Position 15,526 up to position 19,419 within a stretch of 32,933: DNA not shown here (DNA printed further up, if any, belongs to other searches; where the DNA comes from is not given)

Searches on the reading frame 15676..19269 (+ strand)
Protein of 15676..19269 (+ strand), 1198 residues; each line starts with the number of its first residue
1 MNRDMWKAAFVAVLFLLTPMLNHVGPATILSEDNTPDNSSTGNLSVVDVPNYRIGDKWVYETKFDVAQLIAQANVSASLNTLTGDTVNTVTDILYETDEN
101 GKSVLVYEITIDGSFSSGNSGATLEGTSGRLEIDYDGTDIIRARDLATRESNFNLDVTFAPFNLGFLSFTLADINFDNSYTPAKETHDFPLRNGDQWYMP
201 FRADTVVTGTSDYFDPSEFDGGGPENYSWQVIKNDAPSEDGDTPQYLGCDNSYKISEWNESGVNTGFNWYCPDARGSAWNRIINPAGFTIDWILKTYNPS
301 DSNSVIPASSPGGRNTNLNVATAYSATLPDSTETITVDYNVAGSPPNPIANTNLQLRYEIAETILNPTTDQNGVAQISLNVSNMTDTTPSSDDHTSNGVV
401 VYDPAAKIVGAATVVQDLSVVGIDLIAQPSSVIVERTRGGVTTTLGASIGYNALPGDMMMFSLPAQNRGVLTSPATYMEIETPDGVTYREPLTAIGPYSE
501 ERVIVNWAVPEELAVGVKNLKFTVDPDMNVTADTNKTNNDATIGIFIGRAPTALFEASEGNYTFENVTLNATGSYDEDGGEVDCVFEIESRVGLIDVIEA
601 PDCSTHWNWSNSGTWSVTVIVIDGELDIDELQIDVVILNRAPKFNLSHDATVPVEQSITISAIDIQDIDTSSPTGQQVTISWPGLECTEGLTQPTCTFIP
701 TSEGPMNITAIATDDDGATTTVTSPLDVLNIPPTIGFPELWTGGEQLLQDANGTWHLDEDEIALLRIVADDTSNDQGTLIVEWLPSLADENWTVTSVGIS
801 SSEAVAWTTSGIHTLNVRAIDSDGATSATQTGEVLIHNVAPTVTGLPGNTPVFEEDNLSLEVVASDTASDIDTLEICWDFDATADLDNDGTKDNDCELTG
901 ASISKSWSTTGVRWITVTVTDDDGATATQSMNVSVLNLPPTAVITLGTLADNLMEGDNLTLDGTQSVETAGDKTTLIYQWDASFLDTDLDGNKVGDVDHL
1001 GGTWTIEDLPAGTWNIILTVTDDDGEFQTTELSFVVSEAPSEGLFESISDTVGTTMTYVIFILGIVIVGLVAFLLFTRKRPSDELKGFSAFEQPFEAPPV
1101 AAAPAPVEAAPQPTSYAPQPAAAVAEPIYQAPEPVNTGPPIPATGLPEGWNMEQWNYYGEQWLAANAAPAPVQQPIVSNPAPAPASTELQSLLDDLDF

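Call 8: search_protein_families(library=pfam, proteins=[window:15676-19269:+], max_evalue=0.01)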
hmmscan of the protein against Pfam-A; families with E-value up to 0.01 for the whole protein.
window:15676-19269:+ (1198 aa): 2 families
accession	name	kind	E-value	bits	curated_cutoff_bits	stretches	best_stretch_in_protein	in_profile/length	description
PF18911.6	PKD_4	-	4.7e-09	36.6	27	1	838-935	1-85/85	PKD domain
PF00801.26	PKD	-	0.0028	18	23.5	0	664-723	24-76/80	PKD domain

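Call 33: search_protein_families(library=ncbifam, proteins=[window:15676-19269:+], max_evalue=1)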
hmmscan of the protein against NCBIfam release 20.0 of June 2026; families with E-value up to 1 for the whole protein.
window:15676-19269:+ (1198 aa): 3 families
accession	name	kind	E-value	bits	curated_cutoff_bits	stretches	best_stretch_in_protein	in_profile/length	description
TIGR01167.1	LPXTG_anchor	domain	0.087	13.5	15.9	1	1053-1080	6-32/34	LPXTG cell wall anchor domain-containing protein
NF047446.1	barrel_OmpL47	domain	0.099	13.1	40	1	802-835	34-67/68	OmpL47-type beta-barrel domain-containing protein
NF033761.1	gliding_GltJ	equivalog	0.32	10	450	1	1062-1185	377-490/671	adventurous gliding motility protein GltJ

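Call 75: search_solved_structures(query=window:15676-19269:+, max_evalue=0.01)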
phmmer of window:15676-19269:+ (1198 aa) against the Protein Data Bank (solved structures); distinct sequences matched with E-value up to 0.01: 0.
